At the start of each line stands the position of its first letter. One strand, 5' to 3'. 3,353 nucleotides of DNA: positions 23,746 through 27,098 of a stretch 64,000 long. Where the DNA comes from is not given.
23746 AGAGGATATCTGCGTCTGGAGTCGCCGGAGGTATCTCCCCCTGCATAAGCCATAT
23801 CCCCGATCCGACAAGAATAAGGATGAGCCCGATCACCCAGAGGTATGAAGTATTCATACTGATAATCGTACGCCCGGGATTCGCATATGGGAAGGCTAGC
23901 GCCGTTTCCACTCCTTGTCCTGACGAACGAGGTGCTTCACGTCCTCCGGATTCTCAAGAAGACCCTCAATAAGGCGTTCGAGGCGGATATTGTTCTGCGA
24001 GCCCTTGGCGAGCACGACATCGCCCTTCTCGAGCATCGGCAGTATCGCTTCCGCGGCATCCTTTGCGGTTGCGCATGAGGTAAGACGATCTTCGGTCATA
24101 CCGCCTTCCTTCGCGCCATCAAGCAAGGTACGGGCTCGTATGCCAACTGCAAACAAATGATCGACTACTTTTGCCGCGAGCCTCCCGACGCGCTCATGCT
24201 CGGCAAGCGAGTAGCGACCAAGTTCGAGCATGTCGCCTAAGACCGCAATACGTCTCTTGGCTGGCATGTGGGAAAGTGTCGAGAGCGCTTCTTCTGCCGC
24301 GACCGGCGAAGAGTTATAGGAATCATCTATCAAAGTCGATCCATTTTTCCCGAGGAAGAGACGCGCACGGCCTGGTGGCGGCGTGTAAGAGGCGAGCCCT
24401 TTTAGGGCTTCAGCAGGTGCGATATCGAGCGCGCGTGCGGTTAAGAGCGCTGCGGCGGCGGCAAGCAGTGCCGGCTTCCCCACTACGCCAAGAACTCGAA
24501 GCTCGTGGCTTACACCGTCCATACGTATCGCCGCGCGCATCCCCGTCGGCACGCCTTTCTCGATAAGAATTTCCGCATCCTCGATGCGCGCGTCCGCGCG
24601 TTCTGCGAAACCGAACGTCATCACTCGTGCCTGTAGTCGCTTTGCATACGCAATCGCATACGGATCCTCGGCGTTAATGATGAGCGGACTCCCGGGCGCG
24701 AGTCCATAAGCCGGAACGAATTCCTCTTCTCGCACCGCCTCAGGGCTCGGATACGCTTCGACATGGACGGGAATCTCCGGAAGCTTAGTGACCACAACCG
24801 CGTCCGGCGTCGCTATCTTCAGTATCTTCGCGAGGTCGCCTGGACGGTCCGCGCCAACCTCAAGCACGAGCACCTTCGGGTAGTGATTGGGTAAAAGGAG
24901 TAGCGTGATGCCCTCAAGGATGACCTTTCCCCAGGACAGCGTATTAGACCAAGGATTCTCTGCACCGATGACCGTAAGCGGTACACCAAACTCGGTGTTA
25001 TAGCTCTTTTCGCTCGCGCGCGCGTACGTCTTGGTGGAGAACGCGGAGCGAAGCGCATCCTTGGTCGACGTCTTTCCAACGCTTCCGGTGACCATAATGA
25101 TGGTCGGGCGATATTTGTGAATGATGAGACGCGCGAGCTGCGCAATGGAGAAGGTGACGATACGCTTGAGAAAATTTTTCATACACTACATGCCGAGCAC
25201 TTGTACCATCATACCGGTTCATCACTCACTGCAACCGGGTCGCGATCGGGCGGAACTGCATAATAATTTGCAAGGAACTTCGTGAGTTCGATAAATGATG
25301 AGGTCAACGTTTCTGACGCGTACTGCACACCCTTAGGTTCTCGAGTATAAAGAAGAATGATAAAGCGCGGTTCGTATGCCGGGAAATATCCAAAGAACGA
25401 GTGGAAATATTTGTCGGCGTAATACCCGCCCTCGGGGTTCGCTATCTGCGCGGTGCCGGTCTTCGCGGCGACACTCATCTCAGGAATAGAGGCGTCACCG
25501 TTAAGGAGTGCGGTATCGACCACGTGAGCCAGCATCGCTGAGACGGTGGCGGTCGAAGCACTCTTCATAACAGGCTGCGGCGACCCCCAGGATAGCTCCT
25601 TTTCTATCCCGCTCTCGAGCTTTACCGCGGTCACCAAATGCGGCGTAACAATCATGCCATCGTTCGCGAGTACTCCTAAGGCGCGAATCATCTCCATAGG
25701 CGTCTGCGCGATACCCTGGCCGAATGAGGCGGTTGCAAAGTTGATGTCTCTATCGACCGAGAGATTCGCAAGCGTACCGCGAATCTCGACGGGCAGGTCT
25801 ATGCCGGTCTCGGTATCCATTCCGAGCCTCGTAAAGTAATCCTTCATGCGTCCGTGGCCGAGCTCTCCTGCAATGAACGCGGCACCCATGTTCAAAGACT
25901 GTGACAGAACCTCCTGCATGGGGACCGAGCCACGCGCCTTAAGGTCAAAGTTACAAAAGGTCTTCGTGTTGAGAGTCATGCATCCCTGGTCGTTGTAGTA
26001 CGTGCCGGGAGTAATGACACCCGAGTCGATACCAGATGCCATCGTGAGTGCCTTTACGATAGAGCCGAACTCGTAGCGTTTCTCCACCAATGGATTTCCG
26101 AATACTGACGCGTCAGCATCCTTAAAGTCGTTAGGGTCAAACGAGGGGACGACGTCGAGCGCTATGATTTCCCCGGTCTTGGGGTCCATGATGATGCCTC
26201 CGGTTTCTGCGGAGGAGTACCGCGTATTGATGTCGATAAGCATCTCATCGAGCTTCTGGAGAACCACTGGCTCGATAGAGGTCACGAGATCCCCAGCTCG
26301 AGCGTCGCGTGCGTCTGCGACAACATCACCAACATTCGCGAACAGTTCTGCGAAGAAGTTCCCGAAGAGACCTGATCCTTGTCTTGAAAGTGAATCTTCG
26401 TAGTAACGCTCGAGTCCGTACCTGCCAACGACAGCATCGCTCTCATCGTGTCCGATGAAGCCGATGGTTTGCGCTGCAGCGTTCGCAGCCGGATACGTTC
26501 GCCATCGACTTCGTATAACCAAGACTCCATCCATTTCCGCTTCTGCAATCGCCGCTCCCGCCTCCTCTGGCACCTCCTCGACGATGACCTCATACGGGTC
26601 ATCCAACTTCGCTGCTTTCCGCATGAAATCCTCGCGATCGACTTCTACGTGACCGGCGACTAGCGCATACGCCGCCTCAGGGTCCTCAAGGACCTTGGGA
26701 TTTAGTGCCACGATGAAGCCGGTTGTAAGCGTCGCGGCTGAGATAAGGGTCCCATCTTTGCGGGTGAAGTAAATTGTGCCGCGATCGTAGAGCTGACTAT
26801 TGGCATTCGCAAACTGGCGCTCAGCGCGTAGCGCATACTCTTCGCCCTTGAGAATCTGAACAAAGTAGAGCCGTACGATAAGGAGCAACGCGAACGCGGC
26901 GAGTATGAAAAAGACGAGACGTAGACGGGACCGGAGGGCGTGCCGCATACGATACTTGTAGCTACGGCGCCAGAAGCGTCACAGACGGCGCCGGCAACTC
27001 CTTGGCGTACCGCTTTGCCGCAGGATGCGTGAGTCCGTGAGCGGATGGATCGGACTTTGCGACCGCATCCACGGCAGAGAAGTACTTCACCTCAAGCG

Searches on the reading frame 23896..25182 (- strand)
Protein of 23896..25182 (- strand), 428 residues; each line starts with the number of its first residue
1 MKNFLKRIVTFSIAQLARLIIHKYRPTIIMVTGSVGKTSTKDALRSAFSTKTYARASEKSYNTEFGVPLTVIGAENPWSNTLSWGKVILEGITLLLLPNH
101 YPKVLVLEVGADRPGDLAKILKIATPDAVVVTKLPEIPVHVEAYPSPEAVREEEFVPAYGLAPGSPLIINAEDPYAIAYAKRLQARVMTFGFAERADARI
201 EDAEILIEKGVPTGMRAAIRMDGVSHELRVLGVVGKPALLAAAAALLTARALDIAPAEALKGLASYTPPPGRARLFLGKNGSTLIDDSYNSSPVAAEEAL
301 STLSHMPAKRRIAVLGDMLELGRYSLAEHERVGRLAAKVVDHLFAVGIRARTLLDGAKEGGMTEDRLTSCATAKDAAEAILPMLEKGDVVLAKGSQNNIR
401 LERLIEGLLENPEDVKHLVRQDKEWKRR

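Call 8: search_protein_families(library=pfam, proteins=[window:23896-25182:-], max_evalue=0.01)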
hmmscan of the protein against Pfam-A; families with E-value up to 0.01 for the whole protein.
window:23896-25182:- (428 aa): 2 families
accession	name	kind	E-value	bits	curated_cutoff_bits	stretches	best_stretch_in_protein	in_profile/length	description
PF02875.26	Mur_ligase_C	-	2.5e-20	74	28.4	1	271-395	1-126/127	Mur ligase, glutamate ligase domain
PF08245.18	Mur_ligase_M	-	1.6e-15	58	24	1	31-203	1-157/200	Mur ligase middle domain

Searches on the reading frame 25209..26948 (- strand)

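Call 8: search_protein_families(library=pfam, proteins=[window:25209-26948:-], max_evalue=0.01)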
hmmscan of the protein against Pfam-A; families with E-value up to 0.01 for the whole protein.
window:25209-26948:- (579 aa): 2 families
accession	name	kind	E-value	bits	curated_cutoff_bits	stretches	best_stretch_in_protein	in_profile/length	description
PF00905.27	Transpeptidase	-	2.8e-56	191.4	22.1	1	252-545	4-286/299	Penicillin binding protein transpeptidase domain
PF03717.20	PBP_dimer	-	1.1e-06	29.6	24.4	1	103-188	55-159/180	Penicillin-binding Protein dimerisation domain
